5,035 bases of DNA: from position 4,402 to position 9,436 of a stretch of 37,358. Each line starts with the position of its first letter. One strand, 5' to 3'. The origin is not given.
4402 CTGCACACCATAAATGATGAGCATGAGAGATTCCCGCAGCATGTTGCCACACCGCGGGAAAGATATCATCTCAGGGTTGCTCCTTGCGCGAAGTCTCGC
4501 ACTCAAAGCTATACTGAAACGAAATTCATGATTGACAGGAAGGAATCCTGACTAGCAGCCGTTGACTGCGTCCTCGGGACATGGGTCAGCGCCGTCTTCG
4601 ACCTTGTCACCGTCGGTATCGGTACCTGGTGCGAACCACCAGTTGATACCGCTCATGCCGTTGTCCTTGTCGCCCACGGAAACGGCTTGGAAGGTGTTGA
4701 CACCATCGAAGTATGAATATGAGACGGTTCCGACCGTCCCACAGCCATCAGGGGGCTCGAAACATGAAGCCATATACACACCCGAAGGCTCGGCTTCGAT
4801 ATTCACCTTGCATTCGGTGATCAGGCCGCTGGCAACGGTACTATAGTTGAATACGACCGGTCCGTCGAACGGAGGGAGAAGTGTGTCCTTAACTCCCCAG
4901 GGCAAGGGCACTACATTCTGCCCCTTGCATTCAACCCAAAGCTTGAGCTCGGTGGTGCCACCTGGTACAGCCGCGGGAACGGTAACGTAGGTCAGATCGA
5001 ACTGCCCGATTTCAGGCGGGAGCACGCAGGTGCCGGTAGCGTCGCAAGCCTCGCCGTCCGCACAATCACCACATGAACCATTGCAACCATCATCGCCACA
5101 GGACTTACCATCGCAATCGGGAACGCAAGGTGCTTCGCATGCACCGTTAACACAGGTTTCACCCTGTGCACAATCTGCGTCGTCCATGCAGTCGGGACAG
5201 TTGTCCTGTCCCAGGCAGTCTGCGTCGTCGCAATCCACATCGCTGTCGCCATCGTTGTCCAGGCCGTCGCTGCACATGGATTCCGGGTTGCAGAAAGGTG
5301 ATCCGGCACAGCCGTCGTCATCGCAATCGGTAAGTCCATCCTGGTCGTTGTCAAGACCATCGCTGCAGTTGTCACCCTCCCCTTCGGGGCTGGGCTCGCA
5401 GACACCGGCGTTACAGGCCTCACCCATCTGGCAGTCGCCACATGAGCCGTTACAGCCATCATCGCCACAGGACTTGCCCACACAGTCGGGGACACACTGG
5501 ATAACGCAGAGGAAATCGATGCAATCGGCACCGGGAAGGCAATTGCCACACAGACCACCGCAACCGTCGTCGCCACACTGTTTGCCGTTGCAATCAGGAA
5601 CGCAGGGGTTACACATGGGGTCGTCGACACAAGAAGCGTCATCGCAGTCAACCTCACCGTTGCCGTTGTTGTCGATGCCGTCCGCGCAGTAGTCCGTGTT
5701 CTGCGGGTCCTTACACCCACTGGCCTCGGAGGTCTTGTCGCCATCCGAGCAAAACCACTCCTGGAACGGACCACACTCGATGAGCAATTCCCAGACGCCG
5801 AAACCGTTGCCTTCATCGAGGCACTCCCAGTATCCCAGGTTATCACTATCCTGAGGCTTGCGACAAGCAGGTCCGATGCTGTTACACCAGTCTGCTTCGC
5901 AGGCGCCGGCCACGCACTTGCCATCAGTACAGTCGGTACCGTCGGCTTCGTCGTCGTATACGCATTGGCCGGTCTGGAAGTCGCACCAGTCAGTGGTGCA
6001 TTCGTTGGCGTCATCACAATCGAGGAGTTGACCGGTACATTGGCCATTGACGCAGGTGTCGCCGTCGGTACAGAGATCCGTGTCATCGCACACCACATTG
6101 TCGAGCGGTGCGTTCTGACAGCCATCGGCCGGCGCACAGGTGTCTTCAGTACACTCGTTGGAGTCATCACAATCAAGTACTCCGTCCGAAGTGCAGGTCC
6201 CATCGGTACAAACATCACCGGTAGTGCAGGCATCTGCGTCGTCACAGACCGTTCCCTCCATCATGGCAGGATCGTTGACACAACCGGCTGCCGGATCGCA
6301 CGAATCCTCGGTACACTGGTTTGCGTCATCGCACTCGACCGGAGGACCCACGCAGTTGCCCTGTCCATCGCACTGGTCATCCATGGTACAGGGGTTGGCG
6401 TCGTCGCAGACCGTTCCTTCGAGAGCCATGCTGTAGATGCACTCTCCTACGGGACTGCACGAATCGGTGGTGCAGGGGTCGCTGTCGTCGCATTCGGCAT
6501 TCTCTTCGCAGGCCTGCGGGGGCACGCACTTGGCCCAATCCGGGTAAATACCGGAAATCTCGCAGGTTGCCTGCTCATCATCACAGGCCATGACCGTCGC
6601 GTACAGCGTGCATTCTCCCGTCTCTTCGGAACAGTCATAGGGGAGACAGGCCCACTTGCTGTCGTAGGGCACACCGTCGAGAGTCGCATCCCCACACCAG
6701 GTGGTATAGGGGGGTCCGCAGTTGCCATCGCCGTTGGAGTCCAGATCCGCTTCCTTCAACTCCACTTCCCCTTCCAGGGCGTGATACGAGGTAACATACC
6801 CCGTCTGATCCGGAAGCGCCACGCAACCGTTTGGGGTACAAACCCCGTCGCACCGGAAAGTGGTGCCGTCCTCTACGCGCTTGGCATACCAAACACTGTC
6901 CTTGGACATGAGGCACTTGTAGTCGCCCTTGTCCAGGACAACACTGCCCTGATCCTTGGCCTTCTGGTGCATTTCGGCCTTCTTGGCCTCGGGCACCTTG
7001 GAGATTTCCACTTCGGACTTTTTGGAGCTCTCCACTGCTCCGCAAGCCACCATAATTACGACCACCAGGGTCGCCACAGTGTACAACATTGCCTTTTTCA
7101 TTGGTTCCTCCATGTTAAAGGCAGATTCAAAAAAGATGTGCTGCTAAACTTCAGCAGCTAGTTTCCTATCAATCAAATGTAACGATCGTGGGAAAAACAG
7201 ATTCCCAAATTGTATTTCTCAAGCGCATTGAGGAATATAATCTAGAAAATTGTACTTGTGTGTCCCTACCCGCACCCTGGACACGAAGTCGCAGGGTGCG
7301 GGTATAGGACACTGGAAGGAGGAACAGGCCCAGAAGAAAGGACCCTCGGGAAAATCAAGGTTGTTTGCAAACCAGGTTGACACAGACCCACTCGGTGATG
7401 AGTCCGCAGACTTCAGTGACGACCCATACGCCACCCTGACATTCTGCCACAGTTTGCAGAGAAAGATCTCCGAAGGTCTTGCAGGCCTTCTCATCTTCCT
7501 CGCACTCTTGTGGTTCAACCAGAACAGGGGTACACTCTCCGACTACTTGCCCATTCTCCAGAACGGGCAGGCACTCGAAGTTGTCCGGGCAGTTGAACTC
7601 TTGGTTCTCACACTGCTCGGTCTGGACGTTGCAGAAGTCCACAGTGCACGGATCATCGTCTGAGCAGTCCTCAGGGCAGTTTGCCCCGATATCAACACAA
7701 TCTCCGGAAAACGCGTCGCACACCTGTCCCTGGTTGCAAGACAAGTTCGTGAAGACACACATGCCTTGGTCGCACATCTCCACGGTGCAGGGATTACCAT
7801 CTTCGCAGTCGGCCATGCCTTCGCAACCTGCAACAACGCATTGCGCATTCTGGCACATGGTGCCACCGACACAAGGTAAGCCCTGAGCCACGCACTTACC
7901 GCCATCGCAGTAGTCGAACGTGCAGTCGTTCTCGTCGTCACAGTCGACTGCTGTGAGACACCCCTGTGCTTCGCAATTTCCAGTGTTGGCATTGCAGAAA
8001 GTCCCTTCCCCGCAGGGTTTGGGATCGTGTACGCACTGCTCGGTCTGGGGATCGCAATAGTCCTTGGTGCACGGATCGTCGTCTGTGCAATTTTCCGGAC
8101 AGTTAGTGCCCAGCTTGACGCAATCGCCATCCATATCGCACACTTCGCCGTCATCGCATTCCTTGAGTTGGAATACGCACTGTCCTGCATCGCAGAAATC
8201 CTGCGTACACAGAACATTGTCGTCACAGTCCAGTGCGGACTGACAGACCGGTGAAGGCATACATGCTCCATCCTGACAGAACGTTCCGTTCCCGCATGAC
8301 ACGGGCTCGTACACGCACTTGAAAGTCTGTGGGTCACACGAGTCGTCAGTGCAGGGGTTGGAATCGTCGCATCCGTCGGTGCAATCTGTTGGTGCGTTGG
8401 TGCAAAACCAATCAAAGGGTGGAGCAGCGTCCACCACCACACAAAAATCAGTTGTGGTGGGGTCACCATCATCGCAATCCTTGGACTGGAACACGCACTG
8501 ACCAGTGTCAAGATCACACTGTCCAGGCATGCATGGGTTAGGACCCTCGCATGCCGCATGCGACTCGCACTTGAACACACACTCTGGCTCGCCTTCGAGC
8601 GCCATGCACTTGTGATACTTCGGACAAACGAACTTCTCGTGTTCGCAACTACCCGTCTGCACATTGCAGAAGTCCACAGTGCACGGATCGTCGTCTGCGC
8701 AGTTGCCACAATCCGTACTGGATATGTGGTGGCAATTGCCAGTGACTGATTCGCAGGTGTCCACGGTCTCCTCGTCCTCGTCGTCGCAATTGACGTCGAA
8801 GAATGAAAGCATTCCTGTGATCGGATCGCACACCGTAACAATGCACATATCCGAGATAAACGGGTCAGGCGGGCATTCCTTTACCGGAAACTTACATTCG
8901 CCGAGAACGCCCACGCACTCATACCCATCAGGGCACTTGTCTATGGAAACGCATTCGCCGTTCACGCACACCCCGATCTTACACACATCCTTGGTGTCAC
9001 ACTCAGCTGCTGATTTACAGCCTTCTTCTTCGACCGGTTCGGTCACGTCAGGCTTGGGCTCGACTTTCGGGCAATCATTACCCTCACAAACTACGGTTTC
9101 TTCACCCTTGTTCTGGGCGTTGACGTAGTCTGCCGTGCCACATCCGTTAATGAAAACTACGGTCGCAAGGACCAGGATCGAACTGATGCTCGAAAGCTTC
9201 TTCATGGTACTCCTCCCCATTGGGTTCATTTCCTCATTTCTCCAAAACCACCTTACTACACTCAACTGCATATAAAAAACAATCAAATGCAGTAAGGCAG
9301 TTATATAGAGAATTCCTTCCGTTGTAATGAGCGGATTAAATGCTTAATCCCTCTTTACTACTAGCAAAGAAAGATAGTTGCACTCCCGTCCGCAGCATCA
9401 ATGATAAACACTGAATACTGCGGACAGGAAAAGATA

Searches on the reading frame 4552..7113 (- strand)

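Call 8: search_protein_families(library=pfam, proteins=[window:4552-7113:-], max_evalue=0.001)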
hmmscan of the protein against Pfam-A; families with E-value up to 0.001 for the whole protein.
window:4552-7113:- (853 aa): 1 family
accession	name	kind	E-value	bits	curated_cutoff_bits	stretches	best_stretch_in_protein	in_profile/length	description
PF00526.23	Dicty_CTDC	-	2.7e-14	53.1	27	4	261-281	2-22/24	Dictyostelium (slime mold) repeat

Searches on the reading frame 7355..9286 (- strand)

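Call 8: search_protein_families(library=pfam, proteins=[window:7355-9286:-], max_evalue=0.001)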
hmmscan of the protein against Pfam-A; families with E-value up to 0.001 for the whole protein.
window:7355-9286:- (643 aa): 1 family
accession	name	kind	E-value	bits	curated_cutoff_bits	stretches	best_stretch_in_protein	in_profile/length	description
PF00526.23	Dicty_CTDC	-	1.5e-14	53.9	27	3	306-328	2-23/24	Dictyostelium (slime mold) repeat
